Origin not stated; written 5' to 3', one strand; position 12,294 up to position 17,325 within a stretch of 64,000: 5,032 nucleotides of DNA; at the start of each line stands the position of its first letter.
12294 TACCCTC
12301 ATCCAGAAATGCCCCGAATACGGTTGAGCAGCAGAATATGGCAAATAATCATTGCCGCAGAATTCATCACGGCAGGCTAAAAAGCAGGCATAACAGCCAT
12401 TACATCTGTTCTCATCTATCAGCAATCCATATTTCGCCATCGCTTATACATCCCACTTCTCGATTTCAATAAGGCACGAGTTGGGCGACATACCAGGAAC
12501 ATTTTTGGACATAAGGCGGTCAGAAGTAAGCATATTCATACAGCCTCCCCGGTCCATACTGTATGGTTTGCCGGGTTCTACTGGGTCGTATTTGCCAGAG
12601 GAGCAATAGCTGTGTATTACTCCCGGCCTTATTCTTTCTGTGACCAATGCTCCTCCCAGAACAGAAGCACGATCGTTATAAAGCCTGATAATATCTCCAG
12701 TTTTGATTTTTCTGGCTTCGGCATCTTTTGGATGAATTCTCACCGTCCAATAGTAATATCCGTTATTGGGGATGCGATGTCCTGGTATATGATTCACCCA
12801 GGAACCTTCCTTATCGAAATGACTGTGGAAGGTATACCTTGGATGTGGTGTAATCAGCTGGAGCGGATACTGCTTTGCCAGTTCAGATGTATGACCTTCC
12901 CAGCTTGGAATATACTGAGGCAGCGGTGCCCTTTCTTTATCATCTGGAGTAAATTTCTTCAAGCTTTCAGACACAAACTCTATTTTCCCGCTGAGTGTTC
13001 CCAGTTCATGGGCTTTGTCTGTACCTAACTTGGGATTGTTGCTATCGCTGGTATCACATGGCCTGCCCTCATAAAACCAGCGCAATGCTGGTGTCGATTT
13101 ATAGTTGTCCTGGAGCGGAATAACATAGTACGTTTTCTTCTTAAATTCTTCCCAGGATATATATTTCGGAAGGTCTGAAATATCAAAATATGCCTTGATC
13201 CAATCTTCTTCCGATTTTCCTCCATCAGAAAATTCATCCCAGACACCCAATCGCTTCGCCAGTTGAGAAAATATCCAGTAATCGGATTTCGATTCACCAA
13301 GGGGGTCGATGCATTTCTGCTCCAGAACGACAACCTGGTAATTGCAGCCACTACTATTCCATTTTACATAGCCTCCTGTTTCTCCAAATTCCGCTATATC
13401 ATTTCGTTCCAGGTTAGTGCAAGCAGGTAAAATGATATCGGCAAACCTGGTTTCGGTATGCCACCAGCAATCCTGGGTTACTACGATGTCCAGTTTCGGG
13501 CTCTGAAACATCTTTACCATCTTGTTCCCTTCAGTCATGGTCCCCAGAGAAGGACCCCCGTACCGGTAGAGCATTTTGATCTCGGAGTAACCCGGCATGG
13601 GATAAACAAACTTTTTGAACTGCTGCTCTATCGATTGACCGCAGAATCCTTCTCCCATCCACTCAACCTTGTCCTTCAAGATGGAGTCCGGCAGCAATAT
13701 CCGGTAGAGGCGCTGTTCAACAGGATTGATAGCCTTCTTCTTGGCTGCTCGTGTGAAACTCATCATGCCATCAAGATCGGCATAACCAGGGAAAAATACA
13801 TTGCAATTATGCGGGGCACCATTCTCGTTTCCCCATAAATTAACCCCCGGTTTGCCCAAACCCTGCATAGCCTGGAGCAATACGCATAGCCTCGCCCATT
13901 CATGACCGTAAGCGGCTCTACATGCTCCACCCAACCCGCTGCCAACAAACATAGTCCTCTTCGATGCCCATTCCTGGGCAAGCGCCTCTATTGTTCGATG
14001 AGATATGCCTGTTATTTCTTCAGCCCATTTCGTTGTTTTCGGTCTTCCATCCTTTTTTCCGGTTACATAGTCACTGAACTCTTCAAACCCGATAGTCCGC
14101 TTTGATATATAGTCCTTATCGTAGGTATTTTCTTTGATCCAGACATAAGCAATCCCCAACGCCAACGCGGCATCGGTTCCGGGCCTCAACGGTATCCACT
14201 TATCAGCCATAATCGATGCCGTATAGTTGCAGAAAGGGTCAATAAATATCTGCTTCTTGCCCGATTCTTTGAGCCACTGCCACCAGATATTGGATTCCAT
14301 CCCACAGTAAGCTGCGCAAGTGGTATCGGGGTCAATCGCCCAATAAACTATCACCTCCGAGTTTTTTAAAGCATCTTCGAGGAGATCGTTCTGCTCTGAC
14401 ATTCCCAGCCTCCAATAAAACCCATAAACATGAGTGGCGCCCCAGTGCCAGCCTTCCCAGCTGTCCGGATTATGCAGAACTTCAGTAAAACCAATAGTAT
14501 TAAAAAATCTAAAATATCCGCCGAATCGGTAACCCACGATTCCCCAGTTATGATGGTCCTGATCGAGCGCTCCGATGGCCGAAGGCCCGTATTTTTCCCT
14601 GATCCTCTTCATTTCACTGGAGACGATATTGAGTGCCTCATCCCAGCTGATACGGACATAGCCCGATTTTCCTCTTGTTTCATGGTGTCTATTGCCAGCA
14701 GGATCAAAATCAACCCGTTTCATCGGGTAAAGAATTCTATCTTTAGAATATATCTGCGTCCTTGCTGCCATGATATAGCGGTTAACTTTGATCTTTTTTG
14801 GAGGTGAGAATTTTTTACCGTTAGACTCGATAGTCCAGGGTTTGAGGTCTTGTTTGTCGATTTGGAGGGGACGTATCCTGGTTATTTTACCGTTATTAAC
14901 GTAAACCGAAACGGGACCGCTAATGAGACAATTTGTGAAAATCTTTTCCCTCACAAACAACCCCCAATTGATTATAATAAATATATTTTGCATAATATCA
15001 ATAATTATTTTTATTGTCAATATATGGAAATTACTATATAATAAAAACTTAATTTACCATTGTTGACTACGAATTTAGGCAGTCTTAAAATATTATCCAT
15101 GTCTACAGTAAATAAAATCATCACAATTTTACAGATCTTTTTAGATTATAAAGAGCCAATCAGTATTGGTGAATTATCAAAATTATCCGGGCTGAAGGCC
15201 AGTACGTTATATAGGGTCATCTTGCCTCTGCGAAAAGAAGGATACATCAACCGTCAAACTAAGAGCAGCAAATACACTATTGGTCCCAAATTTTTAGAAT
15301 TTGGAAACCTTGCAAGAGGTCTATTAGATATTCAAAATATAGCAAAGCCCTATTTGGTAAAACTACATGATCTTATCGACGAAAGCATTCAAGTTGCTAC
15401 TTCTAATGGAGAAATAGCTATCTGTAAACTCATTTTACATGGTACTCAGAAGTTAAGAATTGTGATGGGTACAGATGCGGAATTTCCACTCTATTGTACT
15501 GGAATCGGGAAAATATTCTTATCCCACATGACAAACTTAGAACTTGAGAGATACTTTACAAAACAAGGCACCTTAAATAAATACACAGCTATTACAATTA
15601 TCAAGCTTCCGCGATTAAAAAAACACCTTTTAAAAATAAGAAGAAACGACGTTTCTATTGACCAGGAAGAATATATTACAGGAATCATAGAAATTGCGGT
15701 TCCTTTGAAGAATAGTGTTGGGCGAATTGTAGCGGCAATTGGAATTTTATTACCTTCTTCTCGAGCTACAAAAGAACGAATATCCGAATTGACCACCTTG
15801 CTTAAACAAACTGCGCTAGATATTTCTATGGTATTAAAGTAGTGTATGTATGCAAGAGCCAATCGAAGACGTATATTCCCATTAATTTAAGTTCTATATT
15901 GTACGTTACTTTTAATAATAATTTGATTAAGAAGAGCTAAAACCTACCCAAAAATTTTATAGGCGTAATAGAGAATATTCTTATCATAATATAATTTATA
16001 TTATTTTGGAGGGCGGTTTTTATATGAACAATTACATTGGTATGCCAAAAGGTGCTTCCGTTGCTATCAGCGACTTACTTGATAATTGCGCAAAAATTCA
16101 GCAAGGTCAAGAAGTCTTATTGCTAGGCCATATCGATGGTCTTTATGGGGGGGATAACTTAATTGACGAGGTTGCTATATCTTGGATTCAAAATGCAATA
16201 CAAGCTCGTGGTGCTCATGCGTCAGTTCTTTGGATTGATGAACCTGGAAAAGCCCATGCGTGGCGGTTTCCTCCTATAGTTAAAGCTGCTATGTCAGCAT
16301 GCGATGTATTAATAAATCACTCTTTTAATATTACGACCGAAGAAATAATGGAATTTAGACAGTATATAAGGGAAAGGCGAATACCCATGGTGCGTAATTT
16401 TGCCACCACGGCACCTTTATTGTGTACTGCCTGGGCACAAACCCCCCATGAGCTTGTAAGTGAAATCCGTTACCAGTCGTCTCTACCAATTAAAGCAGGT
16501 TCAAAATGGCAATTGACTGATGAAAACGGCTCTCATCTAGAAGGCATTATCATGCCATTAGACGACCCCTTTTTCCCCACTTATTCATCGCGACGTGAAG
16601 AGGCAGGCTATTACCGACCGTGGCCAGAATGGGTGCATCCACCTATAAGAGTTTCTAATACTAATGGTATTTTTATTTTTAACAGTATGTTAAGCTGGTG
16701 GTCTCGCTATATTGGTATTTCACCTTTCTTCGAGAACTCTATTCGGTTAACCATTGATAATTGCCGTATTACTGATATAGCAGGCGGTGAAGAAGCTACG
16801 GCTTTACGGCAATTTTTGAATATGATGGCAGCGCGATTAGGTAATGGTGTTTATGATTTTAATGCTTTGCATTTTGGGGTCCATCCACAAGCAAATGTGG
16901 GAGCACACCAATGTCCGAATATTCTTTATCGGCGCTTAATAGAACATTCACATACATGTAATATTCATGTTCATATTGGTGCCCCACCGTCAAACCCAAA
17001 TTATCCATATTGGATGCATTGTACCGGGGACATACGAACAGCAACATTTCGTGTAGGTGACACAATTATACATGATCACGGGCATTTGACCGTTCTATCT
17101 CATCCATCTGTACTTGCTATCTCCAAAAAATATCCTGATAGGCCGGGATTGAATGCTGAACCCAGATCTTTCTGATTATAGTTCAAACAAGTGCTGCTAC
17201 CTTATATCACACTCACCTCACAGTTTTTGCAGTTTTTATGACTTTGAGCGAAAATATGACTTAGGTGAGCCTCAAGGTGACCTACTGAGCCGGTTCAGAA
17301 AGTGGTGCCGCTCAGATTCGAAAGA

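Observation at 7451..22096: Three direct copies of the tRNA-Val(UAC) 3' part delimit two tandem integrated segments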

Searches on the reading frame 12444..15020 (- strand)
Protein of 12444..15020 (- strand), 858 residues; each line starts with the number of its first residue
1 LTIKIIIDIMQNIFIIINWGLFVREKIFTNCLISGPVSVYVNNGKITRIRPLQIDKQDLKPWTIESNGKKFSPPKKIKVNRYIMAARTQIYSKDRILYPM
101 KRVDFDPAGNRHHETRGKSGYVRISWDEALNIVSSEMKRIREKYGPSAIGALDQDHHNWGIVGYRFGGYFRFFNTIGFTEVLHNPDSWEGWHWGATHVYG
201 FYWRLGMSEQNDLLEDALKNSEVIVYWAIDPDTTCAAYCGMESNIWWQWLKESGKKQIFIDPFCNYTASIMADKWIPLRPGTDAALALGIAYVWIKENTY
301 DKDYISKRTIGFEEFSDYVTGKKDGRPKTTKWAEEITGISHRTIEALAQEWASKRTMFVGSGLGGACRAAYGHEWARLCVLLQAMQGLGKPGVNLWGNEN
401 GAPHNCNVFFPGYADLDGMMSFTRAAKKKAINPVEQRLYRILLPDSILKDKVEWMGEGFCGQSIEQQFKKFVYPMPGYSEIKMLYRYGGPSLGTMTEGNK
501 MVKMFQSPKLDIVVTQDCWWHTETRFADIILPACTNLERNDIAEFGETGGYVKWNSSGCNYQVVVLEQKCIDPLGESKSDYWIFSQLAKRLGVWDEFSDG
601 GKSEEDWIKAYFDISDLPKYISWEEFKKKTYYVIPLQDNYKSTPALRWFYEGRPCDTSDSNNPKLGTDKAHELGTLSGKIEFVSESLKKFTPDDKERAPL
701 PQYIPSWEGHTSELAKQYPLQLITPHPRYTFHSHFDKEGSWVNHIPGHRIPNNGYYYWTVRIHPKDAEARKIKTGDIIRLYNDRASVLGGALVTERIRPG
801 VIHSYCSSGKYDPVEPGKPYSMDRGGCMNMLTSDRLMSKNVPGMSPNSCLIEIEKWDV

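Call 10: search_protein_families(library=pfam, proteins=[window:12444-15020:-], max_evalue=0.01)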
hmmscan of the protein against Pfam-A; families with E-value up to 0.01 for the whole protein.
window:12444-15020:- (858 aa): 3 families
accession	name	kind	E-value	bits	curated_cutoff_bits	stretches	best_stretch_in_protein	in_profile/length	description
PF00384.28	Molybdopterin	-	2.9e-35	122.4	24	1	95-590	1-353/353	Molybdopterin oxidoreductase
PF21423.2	AhtL-like_1st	-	3e-18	65.6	27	1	35-88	1-54/55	Pyrogallol hydroxytransferase large subunit-like, domain 1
PF01568.27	Molydop_binding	-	2.6e-17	63.3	26.8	1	720-836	1-97/110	Molydopterin dinucleotide binding domain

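Call 30: search_protein_families(library=ncbifam, proteins=[window:12444-15020:-], max_evalue=0.01)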
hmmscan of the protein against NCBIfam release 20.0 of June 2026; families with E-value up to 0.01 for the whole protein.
window:12444-15020:- (858 aa): 23 families
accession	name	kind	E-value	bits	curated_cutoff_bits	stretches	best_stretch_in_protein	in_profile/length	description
TIGR00509.1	bisC_fam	subfamily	1.8e-122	410.1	1017.55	1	80-856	29-754/772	molybdopterin guanine dinucleotide-containing S/N-oxide reductase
TIGR02166.1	dmsA_ynfE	subfamily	7.2e-102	341.8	777.7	1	30-855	52-793/794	DMSO/selenate family reductase complex A subunit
NF011682.0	PRK15102.1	equivalog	2.5e-92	310.3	909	1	83-857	81-811/829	trimethylamine-N-oxide reductase TorA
TIGR02164.1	torA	equivalog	1.6e-85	287.9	1465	1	83-856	77-806/824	trimethylamine-N-oxide reductase TorA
NF011566.1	PRK14990.1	exception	1.5e-65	221.7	1600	1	85-855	109-813/814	dimethylsulfoxide reductase subunit A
NF041885.1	selenate_YnfE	exception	1.9e-57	194.7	1675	2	84-387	97-396/805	selenate/tellurate reductase subunit YnfE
NF041884.1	selenate_YnfF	exception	4.1e-57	193.6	1650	2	85-387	95-389/798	selenate/tellurate reductase subunit YnfF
NF012032.0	PRK15488.1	equivalog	1.4e-45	155.6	694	3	251-692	224-620/759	thiosulfate reductase PhsA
TIGR03479.1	DMSO_red_II_alp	subfamily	1.8e-44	152.1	984.75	3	28-309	63-307/913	molybdopterin-dependent oxidoreductase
TIGR01591.1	Fdh-alpha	equivalog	9.1e-44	149.6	666.25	2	86-393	44-316/672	formate dehydrogenase subunit alpha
NF047855.1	AssmNtatRedNasC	equivalog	6.7e-21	74.2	1100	1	248-359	203-307/708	assimilatory nitrate reductase catalytic subunit NasC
TIGR01580.1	narG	equivalog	3.1e-18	64.8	1084.15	2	111-303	147-322/1235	nitrate reductase subunit alpha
NF041783.2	mnquin_red_QrcB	equivalog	4.4e-14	51.6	440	1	255-362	239-336/695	menaquinone reductase molybdopterin-binding-like subunit QrcB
NF041714.1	arsenate_red_ArrA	equivalog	6e-14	51.1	1600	1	88-353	98-338/848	arsenate respiratory reductase molybdopterin-containing subunit ArrA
NF010055.0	PRK13532.1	equivalog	5.6e-13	48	904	1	90-333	92-315/830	nitrate reductase catalytic subunit NapA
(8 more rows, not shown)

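Call 61: search_solved_structures(query=window:12444-15020:-, max_evalue=1e-20)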
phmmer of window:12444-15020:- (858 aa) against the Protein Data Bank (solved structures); distinct sequences matched with E-value up to 1e-20: 13.
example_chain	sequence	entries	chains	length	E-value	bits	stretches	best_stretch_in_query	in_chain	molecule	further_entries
4v4c_A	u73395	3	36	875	5e-264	881.6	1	28-857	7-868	Pyrogallol hydroxytransferase large subunit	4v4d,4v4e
7l5i_A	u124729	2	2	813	1.2e-92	314.4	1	85-856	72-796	Trimethylamine-N-oxide reductase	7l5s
4dmr_A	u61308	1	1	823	1.8e-81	277.5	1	83-856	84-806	DMSO REDUCTASE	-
1e18_A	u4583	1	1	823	5.2e-81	276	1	83-856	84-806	DMSO REDUCTASE.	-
1dmr_A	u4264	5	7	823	6.2e-81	275.7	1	83-856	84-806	DMSO REDUCTASE | Dimethyl sulfoxide/trimethylamine N-oxide reductase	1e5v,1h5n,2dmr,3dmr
1e60_A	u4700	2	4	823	6.6e-81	275.6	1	83-856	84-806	Dimethyl sulfoxide/trimethylamine N-oxide reductase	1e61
1eu1_A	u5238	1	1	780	1.2e-80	274.8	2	476-856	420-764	DIMETHYL SULFOXIDE REDUCTASE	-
1dms_A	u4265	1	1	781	1.8e-79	270.9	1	85-856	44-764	DMSO REDUCTASE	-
9h4t_A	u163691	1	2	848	6.5e-66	226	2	83-414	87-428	Trimethylamine-N-oxide reductase 1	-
1tmo_A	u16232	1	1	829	4.3e-58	200.1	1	83-856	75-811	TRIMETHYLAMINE N-OXIDE REDUCTASE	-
2vpw_A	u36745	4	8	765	7.8e-24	86.8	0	252-382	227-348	THIOSULFATE REDUCTASE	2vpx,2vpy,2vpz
2e7z_A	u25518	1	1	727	1.6e-23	85.8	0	85-319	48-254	Acetylene hydratase Ahy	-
1aa6_A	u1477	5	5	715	2.4e-21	78.5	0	123-408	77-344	FORMATE DEHYDROGENASE H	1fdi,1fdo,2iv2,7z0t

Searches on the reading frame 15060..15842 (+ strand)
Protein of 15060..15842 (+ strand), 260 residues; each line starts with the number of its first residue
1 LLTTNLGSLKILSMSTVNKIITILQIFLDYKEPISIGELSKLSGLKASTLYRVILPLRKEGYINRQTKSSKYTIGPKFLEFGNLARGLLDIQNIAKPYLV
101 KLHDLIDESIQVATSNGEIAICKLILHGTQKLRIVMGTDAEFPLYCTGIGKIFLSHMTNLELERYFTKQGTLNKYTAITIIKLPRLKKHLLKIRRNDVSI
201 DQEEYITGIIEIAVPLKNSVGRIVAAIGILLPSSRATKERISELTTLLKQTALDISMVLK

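Call 10: search_protein_families(library=pfam, proteins=[window:15060-15842:+], max_evalue=0.01)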
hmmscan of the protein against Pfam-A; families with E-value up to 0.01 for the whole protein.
window:15060-15842:+ (260 aa): 6 families
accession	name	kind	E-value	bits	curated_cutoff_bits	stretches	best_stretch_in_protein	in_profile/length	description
PF01614.24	IclR_C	-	9.3e-33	113.7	24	1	89-256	7-173/174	Bacterial transcriptional regulator IclR C-terminal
PF09339.16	HTH_IclR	-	1.6e-06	28.2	22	1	17-65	2-50/52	IclR helix-turn-helix domain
PF01047.28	MarR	-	0.00015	22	24.6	1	28-68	12-52/59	MarR family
PF13412.12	HTH_24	-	0.0016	18.4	21.9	1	23-63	8-47/48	Winged helix-turn-helix DNA-binding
PF01978.25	TrmB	-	0.0069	16.7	25.6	0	31-69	20-58/68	Sugar-specific transcriptional regulator TrmB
PF08279.18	HTH_11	-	0.007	16.7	25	0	22-62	4-44/55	HTH domain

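Call 30: search_protein_families(library=ncbifam, proteins=[window:15060-15842:+], max_evalue=0.01)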
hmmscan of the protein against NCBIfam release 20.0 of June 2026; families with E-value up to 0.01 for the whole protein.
window:15060-15842:+ (260 aa): 8 families
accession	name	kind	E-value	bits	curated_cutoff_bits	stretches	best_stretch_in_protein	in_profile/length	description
TIGR02431.1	pcaR_pcaU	subfamily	1.4e-36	126.1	284.75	1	15-256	6-245/248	beta-ketoadipate pathway transcriptional regulators, PcaR/PcaU/PobR family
NF011671.1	PRK15090.1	equivalog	1.6e-31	109.5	275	1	13-257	9-251/256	DNA-binding transcriptional regulator KdgR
NF045644.1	TransRegBhcR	equivalog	8.3e-30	104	350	1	18-258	26-264/267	HTH-type transcriptional regulator BhcR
NF007548.0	PRK10163.1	equivalog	5e-28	98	406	1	17-259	24-265/271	HTH-type transcriptional repressor AllR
NF008601.2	PRK11569.1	equivalog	9.3e-23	80.8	380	1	19-256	31-269/276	glyoxylate bypass operon transcriptional repressor IclR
NF007339.0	PRK09834.1-1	equivalog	1.1e-05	24.9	299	1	36-256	41-263/271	DNA-binding transcriptional regulator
NF007341.0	PRK09834.1-3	equivalog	1.5e-05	24.3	269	1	35-230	29-228/274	DNA-binding transcriptional regulator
NF007342.0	PRK09834.1-4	equivalog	0.0052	15.8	251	0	15-102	12-98/263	DNA-binding transcriptional regulator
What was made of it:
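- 15060..15842 (+): IclR-family regulator, divergent from the enzyme operon. Pfam (call 10); NCBIfam PcaR/PcaU subfamily, below cut-off (call 30)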

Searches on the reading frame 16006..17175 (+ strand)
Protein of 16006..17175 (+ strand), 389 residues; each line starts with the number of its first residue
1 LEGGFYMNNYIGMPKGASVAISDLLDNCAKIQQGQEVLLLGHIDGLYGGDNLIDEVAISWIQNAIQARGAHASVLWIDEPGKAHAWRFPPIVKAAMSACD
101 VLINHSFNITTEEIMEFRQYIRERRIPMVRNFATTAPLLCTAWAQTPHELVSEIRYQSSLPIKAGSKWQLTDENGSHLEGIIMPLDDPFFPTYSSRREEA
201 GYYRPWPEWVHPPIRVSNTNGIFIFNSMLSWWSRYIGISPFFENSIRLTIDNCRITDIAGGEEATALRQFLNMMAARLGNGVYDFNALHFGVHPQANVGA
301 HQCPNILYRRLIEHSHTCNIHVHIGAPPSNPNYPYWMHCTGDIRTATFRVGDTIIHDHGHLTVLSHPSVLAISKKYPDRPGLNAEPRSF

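Call 10: search_protein_families(library=pfam, proteins=[window:16006-17175:+], max_evalue=0.01)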
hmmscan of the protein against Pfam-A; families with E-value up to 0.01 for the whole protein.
window:16006-17175:+ (389 aa): 0 families

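Call 30: search_protein_families(library=ncbifam, proteins=[window:16006-17175:+], max_evalue=0.01)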
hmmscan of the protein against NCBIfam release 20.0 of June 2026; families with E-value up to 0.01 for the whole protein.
window:16006-17175:+ (389 aa): 0 families

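Call 79: search_solved_structures(query=window:16006-17175:+, max_evalue=0.01)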
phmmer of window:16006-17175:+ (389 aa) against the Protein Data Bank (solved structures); distinct sequences matched with E-value up to 0.01: 0.
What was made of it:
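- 16006..17175 (+): 389-aa protein of unknown family, last gene of segment 1. No Pfam, NCBIfam or PDB match (calls 10, 30, 79).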
